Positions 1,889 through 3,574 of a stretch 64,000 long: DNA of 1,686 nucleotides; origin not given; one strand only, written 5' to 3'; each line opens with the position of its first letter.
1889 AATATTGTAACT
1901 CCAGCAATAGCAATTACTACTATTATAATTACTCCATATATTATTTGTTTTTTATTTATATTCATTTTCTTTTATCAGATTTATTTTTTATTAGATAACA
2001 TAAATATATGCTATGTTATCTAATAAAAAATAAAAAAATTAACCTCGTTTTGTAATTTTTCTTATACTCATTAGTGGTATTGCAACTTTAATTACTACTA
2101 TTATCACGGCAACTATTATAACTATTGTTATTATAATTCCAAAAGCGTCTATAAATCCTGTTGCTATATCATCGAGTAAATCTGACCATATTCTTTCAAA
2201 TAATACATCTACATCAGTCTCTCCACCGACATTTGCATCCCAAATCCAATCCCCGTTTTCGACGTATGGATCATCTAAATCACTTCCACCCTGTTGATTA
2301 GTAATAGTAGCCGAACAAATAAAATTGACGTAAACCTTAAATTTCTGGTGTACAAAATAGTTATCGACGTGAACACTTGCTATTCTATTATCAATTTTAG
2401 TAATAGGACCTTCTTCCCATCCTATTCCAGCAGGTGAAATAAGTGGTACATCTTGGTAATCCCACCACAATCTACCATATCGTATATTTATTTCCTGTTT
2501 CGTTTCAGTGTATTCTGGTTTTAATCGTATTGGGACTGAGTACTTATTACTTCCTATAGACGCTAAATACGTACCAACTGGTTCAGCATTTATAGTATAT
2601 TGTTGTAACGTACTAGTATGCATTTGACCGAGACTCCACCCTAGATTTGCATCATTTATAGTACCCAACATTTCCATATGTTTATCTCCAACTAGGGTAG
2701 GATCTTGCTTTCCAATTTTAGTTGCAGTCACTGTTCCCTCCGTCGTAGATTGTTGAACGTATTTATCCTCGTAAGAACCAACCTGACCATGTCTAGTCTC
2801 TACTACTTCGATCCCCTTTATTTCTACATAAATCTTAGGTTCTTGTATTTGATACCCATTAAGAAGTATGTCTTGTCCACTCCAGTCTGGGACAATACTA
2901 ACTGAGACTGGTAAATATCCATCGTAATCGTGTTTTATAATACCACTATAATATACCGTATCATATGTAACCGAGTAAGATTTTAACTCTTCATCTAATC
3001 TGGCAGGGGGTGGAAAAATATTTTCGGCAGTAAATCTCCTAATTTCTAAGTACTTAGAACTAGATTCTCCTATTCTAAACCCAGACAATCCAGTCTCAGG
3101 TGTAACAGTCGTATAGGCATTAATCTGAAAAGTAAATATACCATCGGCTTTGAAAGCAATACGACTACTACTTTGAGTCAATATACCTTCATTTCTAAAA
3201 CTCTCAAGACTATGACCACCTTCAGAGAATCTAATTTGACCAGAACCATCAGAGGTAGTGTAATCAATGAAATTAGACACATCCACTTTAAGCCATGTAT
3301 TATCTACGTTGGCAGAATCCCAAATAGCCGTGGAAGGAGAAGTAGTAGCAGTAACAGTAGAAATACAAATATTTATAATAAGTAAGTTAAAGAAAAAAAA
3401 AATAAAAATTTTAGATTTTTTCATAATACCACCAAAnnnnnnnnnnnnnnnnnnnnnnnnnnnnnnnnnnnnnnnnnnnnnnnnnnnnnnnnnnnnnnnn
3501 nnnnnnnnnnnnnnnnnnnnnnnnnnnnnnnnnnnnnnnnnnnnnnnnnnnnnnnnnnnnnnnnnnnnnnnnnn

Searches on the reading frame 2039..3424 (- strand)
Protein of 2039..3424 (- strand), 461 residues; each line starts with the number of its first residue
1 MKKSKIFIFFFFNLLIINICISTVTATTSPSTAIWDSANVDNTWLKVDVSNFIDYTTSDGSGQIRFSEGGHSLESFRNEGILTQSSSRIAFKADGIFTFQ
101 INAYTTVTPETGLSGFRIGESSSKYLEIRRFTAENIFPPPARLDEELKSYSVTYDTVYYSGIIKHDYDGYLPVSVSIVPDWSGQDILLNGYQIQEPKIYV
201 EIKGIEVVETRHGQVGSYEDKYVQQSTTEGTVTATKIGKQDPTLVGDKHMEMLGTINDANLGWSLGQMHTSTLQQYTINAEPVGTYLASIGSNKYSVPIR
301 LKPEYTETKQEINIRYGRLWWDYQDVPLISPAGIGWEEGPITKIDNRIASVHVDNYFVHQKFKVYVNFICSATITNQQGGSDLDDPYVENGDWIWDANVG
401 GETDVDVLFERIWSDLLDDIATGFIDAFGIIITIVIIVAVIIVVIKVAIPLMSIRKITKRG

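Call 9: search_protein_families(library=pfam, proteins=[window:2039-3424:-], max_evalue=0.001)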
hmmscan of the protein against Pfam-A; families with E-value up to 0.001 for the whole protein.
window:2039-3424:- (461 aa): 0 families

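Call 30: search_protein_families(library=phrogs, proteins=[window:2039-3424:-], max_evalue=0.001)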
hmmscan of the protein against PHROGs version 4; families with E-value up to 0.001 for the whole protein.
window:2039-3424:- (461 aa): 0 families

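Call 73: search_protein_families(library=ncbifam, proteins=[window:2039-3424:-], max_evalue=0.01)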
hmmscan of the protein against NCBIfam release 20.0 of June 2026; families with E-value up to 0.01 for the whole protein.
window:2039-3424:- (461 aa): 0 families

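Call 93: search_solved_structures(query=window:2039-3424:-, max_evalue=0.01)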
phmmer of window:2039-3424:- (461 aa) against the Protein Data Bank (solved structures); distinct sequences matched with E-value up to 0.01: 0.
